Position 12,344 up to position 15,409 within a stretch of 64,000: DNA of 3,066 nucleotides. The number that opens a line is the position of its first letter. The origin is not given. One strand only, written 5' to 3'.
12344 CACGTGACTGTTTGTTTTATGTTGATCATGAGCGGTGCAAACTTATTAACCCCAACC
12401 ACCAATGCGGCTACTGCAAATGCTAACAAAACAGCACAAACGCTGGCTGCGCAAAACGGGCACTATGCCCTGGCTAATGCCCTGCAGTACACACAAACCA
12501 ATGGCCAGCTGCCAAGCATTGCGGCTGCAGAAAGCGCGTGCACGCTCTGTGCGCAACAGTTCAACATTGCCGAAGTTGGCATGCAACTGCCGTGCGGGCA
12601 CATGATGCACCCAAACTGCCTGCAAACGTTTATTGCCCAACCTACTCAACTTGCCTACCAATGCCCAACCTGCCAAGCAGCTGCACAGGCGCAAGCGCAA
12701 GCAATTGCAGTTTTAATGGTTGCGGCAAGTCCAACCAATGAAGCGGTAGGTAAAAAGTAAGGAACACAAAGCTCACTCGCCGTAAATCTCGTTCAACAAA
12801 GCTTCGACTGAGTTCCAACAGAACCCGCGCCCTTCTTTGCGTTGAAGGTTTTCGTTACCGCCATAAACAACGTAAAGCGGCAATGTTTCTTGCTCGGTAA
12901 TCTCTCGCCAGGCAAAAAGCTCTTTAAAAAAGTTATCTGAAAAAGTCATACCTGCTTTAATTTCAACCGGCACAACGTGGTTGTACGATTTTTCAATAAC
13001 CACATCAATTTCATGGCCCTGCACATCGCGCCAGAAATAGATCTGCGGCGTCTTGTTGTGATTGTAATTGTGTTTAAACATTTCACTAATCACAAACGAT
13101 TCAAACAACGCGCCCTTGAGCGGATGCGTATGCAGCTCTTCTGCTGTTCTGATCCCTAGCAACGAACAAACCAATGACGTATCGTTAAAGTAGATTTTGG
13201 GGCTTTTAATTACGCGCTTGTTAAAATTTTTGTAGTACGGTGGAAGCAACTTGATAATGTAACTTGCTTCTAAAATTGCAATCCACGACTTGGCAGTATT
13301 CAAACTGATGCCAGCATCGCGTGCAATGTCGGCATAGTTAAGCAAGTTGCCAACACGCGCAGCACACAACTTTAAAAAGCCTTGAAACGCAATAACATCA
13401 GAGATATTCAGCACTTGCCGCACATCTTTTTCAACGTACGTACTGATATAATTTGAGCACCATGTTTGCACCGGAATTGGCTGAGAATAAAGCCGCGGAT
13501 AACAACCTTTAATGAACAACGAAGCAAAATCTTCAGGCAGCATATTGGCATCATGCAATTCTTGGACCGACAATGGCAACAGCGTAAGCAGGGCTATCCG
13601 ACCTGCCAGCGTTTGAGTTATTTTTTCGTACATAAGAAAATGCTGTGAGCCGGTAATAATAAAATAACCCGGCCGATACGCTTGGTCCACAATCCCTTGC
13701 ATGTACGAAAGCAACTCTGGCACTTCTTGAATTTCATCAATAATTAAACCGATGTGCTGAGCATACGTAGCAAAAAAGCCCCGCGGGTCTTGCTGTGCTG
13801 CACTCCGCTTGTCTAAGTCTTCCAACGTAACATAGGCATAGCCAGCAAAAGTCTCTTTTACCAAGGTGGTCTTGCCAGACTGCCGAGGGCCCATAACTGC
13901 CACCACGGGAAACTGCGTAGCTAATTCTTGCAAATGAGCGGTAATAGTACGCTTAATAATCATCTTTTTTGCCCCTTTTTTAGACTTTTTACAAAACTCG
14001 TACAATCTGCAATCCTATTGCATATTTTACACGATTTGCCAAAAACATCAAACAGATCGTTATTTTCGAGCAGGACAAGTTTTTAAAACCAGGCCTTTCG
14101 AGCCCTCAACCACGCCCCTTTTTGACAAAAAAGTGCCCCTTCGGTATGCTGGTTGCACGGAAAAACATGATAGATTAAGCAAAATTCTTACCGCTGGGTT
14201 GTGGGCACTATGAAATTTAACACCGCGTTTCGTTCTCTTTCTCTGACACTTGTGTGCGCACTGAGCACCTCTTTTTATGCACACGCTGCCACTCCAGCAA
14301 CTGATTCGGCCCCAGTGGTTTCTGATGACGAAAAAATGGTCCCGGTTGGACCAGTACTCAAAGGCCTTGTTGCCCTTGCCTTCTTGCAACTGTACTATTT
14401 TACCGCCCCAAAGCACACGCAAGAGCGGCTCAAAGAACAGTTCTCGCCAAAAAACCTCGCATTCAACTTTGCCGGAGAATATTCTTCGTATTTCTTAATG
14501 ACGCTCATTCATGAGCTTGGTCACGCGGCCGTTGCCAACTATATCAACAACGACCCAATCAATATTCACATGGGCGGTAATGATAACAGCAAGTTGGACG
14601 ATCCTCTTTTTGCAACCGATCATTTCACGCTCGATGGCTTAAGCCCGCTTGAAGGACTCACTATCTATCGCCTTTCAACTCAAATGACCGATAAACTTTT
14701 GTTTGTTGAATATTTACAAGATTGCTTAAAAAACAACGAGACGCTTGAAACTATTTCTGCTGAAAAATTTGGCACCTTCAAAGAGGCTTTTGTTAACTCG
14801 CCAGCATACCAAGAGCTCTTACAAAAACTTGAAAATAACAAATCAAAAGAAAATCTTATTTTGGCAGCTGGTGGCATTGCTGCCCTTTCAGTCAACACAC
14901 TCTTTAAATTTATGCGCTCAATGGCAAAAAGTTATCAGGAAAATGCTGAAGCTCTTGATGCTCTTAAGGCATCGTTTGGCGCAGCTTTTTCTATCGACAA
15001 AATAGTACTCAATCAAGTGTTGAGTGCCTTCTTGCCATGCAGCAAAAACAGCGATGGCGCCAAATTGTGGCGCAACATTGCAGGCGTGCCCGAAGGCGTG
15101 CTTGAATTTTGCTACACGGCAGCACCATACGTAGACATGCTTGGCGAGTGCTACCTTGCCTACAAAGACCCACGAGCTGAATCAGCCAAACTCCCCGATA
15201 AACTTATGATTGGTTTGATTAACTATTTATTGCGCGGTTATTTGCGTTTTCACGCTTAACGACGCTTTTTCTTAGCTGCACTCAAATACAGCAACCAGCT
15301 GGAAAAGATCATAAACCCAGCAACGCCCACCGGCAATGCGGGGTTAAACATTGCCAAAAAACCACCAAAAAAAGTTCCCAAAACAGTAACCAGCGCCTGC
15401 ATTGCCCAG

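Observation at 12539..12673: Eukaryote-type RING-H2 finger at the C-terminus of a signal-peptide-bearing ankyrin protein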

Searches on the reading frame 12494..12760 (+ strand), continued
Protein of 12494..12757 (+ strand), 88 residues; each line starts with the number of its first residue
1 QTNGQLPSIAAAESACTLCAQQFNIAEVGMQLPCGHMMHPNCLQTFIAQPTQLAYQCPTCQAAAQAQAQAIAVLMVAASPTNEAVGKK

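Call 65: list_cluster_members(proteins=[P0150, P0152, P0158, P0167, P0168, P0190, P0196, P0201, P0219, P0229])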
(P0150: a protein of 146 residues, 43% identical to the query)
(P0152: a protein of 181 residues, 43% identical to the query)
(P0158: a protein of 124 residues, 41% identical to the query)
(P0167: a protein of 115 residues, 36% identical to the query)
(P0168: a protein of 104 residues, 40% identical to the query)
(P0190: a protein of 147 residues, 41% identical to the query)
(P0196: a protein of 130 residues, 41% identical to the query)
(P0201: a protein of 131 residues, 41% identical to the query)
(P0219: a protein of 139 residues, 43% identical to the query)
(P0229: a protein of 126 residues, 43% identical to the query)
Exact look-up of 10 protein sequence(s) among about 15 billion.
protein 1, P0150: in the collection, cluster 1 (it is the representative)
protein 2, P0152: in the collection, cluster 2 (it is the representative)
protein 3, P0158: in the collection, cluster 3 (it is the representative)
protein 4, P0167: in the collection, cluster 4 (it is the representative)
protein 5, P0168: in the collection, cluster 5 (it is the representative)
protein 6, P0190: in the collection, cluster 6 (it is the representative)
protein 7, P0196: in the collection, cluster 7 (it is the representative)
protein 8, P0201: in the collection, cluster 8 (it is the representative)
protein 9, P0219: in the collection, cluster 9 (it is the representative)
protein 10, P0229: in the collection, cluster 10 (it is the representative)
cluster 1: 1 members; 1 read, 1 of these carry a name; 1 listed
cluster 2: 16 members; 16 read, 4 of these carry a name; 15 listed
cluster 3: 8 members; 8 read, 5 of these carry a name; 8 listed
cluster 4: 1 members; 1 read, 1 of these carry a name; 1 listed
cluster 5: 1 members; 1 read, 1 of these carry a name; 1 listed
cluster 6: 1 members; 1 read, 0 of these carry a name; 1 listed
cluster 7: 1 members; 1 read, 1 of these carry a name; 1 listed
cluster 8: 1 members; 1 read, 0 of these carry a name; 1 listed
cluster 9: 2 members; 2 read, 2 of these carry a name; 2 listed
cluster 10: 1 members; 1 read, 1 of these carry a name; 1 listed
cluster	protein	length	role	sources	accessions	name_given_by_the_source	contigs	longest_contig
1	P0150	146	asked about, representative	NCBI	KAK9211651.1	hypothetical protein WN943_001028 [Citrus x changshan-huyou]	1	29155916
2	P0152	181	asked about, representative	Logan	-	-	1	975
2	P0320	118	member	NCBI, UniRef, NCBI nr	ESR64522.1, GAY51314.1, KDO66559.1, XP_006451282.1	hypothetical protein CICLE_v10009946mg [Citrus x clementina] | RING-type E3 ubiquitin transferase n=2 Tax=Citrus TaxID=2706 RepID=A0A067FGN6_CITSI | E3 ubiquitin-protein ligase RING1-like [Citrus x clementina]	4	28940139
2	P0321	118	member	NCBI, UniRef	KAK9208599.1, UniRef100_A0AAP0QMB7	hypothetical protein WN944_000957 [Citrus x changshan-huyou] | RING-type E3 ubiquitin transferase n=1 Tax=Citrus x changshan-huyou TaxID=2935761 ...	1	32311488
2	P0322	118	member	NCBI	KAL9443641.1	hypothetical protein AB3S75_016915 [Citrus x aurantiifolia]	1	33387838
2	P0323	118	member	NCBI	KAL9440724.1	hypothetical protein AB3S75_019399 [Citrus x aurantiifolia]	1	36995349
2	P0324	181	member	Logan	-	-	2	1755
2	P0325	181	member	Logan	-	-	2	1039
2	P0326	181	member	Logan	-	-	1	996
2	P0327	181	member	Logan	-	-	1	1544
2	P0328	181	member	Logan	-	-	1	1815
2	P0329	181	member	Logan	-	-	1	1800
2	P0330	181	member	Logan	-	-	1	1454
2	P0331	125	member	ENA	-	-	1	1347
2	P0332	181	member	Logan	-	-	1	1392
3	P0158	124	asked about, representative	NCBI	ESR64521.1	hypothetical protein CICLE_v10010643mg, partial [Citrus x clementina]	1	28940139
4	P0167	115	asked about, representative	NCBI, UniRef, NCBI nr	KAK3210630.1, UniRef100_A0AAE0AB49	hypothetical protein Dsin_015336 [Dipteronia sinensis] | RING-type E3 ubiquitin transferase n=1 Tax=Dipteronia sinensis TaxID=43782 ...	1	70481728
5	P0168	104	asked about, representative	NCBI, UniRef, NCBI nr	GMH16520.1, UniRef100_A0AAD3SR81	hypothetical protein Nepgr_018361 [Nepenthes gracilis] | RING-type domain-containing protein n=1 Tax=Nepenthes gracilis TaxID=150966 ...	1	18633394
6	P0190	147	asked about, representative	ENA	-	-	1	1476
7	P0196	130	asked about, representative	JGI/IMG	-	hypothetical protein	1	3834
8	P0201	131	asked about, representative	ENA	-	-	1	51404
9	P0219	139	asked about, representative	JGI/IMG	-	hypothetical protein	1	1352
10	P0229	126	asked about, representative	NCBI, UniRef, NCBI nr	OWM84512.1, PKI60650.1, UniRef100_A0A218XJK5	hypothetical protein CDL15_Pgr000952 [Punica granatum] | RING-type domain-containing protein n=1 Tax=Punica granatum TaxID=22663 ...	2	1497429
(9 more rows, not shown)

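Call 68: fold_search(model_id=the predicted structure, library=viral)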
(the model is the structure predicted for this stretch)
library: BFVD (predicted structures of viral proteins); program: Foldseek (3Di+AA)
matches with E <= 10: 654; with E <= 0.001: 0
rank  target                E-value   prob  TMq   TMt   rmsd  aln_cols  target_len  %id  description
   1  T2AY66                3.8e-03  1.00  0.40  0.52   4.7        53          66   26  (no name in the UniProt tables at hand)
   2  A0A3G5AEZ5            4.7e-03  0.98  0.42  0.09  14.1       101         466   16  E3 ubiquitin-protein ligase [Satyrvirus sp.]
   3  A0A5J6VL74            5.9e-03  1.00  0.47  0.33   2.2        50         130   24  RING-type domain-containing protein [Megaviridae environmental sample]
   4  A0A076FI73            6.3e-03  1.00  0.49  0.10   3.5        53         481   30  Putative C3HC4-type E3 ubiquitin ligase [Aureococcus anophagefferens virus]
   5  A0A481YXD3            8.4e-03  1.00  0.45  0.33   9.5        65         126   25  Ring finger domain protein [Marseillevirus LCMAC201]
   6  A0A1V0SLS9            9.0e-03  1.00  0.46  0.30   4.8        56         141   21  RING finger domain protein (Fragment) [Klosneuvirus KNV1]
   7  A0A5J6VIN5            9.7e-03  1.00  0.44  0.15   9.3        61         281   20  Uncharacterized protein [Megaviridae environmental sample]
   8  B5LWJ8                1.0e-02  1.00  0.45  0.13   6.9        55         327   22  Putative ubiquitin ligase/ankyrin repeat protein [Feldmannia species virus]
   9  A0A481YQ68            1.1e-02  1.00  0.55  0.21   5.6        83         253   16  Ring finger domain protein [Iridovirus LCIVAC01]
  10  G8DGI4                1.1e-02  0.97  0.43  0.16  10.9        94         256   22  (no name in the UniProt tables at hand)
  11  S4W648                1.2e-02  1.00  0.45  0.07  11.6        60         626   27  Ubiquitin [Pandoravirus salinus]
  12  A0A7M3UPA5            1.4e-02  0.99  0.44  0.23  11.9        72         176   19  RING-type domain-containing protein [Pyramimonas orientalis virus]
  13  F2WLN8                1.5e-02  0.99  0.36  0.49   4.7        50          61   24  Zinc finger RING-type eukaryotic domain-containing protein [Lausannevirus]
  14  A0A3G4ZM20            1.6e-02  1.00  0.43  0.18   2.8        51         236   27  Ring finger and CHY zinc finger domain containing 1 [Terrestrivirus sp.]
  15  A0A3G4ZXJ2            1.9e-02  1.00  0.36  0.15   3.9        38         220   34  RING-type domain-containing protein [Edafosvirus sp.]
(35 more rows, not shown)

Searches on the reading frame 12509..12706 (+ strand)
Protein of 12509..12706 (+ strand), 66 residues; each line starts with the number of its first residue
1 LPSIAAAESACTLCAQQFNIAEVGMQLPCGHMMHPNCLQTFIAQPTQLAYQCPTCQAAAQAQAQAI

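Call 29: find_homologous_proteins(query=A1, max_evalue=0.01)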
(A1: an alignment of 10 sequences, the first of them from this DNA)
Query A1 (10 sequences) (66 aa, profile of the alignment): 44 proteins with E <= 0.01 among 90 candidates.
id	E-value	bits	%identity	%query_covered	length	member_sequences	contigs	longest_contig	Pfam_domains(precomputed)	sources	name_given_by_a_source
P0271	7.4e-17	78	27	97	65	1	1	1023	PF17123.12,PF00097.32,PF14634.13,PF13923.13,PF12678.14,PF13920.13,PF13445.13,PF23412.2,PF13639.13,PF12861.14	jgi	jgi:hypothetical protein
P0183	3.9e-13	66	29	95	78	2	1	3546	PF17123.12,PF17120.12,PF00097.32,PF14634.13,PF13923.13,PF12678.14,PF13920.13,PF13445.13,PF13639.13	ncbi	-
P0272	1.3e-12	65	22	97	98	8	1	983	PF17123.12,PF00097.32,PF14634.13,PF13923.13,PF12678.14,PF13920.13,PF13445.13,PF13639.13,PF12861.14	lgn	-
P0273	5.6e-12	63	30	74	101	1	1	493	PF17123.12,PF17120.12,PF00097.32,PF14634.13,PF13923.13,PF12678.14,PF13920.13,PF13445.13,PF13639.13,PF12861.14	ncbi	-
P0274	1.8e-11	61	36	85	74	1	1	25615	PF17123.12,PF00097.32,PF14634.13,PF13923.13,PF12678.14,PF13920.13,PF13445.13,PF13639.13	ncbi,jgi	jgi:hypothetical protein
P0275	3.0e-11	60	27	77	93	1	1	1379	PF17123.12,PF00097.32,PF14634.13,PF13923.13,PF12678.14,PF08746.18,PF13639.13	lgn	-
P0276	5.5e-11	60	29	74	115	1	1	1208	PF17123.12,PF00097.32,PF13923.13,PF13639.13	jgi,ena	jgi:hypothetical protein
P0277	6.7e-11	59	27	83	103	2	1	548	PF17123.12,PF00097.32,PF14634.13,PF13923.13,PF12678.14,PF13920.13,PF13445.13,PF13639.13,PF04641.19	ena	-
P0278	3.8e-10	57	30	76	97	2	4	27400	PF00097.32,PF13923.13,PF12678.14,PF13920.13,PF13445.13,PF15227.13,PF17123.12,PF17120.12,PF14634.13,PF11789.15,PF13639.13,PF12861.14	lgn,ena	-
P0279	4.4e-10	57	24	82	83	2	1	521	PF17123.12,PF00097.32,PF14634.13,PF13923.13,PF12678.14,PF13445.13,PF23555.2,PF13639.13,PF12861.14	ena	-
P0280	4.4e-10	57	30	79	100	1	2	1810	PF17123.12,PF00097.32,PF13923.13,PF12678.14,PF13445.13,PF13639.13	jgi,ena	-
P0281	1.0e-9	55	32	58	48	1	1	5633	PF00097.32,PF14634.13,PF13923.13,PF12678.14,PF13920.13,PF13445.13,PF23555.2,PF13639.13,PF12861.14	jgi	jgi:hypothetical protein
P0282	1.2e-9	55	27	77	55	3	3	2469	PF17123.12,PF00097.32,PF14634.13,PF13923.13,PF12678.14,PF13445.13,PF13639.13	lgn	-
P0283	1.8e-9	55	31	77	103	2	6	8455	PF17123.12,PF00097.32,PF14634.13,PF13923.13,PF12678.14,PF13445.13,PF13639.13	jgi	jgi:hypothetical protein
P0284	3.7e-9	54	29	79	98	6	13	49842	PF17123.12,PF00097.32,PF14634.13,PF13923.13,PF12678.14,PF13920.13,PF13445.13,PF23555.2,PF13639.13,PF12861.14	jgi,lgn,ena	-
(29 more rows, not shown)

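Call 40: find_related_loci(query=A1, collection=metagenome_contigs, flank=6000)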
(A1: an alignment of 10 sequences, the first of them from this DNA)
Query A1 (66 aa) in metagenome_contigs; peptide patterns used: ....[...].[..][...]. (x = any residue, [..] = any of these).
600 stretches matched a pattern (row limit reached: there are more); 156 encode a relative of the query (tblastn E <= 1e-3); the best 80 are kept; 80 distinct loci.
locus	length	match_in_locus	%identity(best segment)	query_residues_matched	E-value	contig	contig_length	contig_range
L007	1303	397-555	33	4-60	4e-10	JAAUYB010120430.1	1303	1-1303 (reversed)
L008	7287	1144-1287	29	9-59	1e-9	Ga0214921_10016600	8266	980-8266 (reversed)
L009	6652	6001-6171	38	2-58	3e-9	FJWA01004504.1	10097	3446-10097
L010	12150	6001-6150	37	8-59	4e-9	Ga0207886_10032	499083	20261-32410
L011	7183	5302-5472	38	2-58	5e-9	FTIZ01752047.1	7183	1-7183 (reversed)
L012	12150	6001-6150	37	8-59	4e-9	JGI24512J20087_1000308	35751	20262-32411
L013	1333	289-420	31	9-56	5e-9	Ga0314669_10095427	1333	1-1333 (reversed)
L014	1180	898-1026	34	11-57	7e-9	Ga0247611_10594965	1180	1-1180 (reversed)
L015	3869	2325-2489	34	8-64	8e-9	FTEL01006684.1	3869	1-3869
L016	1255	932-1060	34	11-57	7e-9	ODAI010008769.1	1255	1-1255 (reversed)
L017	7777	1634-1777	37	8-57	1e-8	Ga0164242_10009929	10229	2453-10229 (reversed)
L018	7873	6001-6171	37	2-58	1e-8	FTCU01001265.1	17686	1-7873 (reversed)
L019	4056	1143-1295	31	7-59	1e-8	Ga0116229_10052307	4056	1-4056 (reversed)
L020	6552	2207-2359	36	7-59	2e-8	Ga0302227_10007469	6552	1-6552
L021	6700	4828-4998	37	2-58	2e-8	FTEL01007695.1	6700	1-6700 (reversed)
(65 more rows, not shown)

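Call 71: find_related_loci(query=A1, collection=viral_contigs, flank=3000)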
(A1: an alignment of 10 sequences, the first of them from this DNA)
Query A1 (66 aa) in viral_contigs; peptide patterns used: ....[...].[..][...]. (x = any residue, [..] = any of these).
147 stretches matched a pattern; 63 encode a relative of the query (tblastn E <= 1e-3); 60 distinct loci.
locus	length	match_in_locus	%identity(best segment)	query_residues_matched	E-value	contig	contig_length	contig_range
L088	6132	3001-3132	33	9-56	5e-8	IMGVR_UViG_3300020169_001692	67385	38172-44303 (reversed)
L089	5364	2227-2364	30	11-56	3e-7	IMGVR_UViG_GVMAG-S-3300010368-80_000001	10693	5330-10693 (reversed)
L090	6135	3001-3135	29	8-56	2e-6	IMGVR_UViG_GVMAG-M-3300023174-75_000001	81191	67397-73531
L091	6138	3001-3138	24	8-56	2e-6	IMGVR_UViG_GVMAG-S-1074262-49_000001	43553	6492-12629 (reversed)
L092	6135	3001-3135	36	19-65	3e-6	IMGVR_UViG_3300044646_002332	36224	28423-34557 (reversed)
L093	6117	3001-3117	39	25-65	3e-6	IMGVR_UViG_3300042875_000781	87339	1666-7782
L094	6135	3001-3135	29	8-56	1e-5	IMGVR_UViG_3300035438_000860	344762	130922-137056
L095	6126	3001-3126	30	11-56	7e-6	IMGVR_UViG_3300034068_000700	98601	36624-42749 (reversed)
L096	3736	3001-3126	30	11-56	7e-6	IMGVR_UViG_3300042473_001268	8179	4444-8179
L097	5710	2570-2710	33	11-59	9e-6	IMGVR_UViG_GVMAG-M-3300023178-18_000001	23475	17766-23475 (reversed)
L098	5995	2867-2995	34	11-57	9e-6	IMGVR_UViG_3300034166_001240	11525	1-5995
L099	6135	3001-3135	29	8-56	1e-5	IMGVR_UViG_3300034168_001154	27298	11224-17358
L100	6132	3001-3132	33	11-58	1e-5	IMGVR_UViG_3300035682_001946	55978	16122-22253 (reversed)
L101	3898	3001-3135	27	8-56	1e-5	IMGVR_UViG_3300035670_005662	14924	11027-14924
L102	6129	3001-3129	34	11-57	1e-5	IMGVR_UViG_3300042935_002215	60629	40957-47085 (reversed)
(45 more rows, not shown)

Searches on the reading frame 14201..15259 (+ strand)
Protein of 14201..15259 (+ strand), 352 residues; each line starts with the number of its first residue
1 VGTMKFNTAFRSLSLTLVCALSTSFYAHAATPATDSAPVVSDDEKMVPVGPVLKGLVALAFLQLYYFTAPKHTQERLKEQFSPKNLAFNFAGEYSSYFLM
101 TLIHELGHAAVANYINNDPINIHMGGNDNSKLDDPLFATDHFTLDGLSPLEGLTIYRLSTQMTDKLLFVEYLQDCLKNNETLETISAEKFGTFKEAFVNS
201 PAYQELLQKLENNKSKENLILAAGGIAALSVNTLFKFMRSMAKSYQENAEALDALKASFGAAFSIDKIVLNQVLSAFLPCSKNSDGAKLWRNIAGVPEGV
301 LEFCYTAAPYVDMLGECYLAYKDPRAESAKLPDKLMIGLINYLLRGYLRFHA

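Call 4: search_protein_families(library=pfam, proteins=[window:14201-15259:+], max_evalue=1)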
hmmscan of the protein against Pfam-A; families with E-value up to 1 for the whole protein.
window:14201-15259:+ (352 aa): 3 families
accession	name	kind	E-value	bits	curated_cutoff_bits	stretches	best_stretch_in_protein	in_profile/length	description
PF10158.14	LOH1CR12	-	0.029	14.9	24.7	1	227-266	61-100/131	Tumour suppressor protein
PF05184.20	SapB_1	-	0.19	12.2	25.2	1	168-186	9-27/38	Saposin-like type B, region 1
PF02163.28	Peptidase_M50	-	0.2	11.4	27.2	0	100-114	9-23/221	Peptidase family M50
